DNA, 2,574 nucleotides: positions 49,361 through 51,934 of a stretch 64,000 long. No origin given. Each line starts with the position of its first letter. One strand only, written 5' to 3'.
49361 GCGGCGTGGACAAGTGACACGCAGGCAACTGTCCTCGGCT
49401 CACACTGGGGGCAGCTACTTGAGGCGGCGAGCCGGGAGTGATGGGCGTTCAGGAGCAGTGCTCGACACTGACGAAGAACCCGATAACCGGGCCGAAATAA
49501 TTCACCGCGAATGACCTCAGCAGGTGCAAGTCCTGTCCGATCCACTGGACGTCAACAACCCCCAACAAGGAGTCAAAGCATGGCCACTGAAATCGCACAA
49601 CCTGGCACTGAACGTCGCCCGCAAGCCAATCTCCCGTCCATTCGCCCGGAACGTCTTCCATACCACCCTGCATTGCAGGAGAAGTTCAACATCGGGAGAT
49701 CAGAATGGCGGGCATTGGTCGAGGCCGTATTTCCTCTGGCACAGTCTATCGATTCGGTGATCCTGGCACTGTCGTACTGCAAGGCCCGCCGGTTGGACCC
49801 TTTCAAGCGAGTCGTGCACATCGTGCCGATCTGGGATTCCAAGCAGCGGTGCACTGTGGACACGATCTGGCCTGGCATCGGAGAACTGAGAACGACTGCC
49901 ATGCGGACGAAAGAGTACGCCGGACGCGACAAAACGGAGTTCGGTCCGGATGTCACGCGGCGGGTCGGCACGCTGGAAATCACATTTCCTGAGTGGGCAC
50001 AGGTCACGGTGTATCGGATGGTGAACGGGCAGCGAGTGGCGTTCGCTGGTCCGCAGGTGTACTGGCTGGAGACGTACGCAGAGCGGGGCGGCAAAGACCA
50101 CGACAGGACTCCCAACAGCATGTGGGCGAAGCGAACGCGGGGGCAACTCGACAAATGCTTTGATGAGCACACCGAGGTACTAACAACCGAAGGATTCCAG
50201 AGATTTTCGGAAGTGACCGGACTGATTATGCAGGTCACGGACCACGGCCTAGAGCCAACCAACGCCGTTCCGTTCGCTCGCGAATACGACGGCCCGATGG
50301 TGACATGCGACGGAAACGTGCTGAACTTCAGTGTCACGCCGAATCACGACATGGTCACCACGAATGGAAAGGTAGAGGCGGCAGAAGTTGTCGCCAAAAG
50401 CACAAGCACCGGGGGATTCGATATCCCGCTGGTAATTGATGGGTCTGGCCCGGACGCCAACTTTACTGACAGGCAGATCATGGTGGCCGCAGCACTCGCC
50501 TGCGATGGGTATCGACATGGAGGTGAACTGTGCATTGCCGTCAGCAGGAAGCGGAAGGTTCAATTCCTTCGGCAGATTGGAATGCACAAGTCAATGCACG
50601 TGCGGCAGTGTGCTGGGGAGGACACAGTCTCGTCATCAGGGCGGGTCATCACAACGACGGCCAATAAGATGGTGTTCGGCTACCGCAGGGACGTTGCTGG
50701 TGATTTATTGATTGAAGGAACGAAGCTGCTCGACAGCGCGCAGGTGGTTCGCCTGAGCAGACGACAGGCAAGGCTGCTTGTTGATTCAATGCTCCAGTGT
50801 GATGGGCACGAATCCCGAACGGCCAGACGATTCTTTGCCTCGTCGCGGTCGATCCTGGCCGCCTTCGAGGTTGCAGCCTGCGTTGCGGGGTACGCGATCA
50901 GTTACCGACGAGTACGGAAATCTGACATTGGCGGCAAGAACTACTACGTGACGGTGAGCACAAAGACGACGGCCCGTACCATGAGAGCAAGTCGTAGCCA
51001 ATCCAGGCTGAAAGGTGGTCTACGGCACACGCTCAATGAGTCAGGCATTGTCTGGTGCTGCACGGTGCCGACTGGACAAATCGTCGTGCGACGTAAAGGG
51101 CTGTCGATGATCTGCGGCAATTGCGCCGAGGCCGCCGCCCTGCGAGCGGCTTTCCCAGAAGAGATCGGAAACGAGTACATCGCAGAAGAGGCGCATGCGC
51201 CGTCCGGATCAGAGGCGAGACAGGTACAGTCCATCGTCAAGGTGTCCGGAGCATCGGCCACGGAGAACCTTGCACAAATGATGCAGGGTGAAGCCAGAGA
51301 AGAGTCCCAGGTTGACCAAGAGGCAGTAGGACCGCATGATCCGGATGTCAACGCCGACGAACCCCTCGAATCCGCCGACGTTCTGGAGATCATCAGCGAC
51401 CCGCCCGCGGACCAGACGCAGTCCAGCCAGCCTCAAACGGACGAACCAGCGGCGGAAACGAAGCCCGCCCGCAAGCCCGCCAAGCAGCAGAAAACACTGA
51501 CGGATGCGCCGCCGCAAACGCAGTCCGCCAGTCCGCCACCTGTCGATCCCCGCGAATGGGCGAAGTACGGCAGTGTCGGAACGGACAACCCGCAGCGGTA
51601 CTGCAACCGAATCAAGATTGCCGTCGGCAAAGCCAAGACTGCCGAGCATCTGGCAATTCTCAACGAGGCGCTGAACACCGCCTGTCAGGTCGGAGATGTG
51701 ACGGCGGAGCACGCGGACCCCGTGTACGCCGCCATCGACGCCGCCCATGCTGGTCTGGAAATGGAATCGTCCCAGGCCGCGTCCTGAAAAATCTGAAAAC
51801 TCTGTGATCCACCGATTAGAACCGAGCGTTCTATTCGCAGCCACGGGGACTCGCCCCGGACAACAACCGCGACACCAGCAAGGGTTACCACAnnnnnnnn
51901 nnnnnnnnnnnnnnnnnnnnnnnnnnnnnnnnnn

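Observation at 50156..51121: recT is interrupted by a 322-aa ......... intein with a non-canonical GN C-terminus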

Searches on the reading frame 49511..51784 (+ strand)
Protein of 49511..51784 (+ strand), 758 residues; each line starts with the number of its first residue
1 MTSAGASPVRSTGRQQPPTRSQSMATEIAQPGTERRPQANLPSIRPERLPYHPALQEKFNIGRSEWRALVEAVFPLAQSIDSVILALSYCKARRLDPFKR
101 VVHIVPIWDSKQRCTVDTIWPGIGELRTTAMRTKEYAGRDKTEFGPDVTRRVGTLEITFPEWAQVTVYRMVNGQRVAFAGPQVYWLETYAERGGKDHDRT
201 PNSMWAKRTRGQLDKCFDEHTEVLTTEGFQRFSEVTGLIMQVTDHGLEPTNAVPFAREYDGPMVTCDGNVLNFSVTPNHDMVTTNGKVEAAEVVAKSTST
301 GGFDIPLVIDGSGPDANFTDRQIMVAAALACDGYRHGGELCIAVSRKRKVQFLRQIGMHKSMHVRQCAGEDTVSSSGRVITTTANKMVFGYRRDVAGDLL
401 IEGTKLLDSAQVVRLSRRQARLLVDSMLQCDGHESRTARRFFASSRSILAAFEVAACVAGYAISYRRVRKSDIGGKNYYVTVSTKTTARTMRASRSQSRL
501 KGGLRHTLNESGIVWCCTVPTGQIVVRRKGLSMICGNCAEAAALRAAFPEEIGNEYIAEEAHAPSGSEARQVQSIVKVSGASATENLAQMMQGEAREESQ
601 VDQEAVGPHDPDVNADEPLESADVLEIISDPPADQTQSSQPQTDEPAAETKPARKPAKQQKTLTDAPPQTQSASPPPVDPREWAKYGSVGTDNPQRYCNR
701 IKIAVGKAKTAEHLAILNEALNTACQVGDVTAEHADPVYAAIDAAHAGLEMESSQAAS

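Call 4: search_protein_families(library=pfam, proteins=[window:49511-51784:+], max_evalue=1)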
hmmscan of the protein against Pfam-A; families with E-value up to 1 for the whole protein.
seq(758 aa): 2 families
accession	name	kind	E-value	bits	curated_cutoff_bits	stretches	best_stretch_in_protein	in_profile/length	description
PF03837.19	RecT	-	4.8e-11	43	24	1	78-216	19-164/198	RecT family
PF18492.6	ORF_2_N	-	0.06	14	29.2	0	223-292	40-106/122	Open reading frame 2 N-terminal domain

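Call 5: search_protein_families(library=ncbifam, proteins=[window:49511-51784:+], max_evalue=1)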
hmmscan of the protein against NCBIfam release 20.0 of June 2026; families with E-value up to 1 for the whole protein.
seq(758 aa): 1 family
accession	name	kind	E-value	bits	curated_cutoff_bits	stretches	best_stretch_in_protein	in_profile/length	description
TIGR01913.1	bet_lambda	equivalog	7.4e-27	94.4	76.95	2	77-216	30-164/188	phage recombination protein Bet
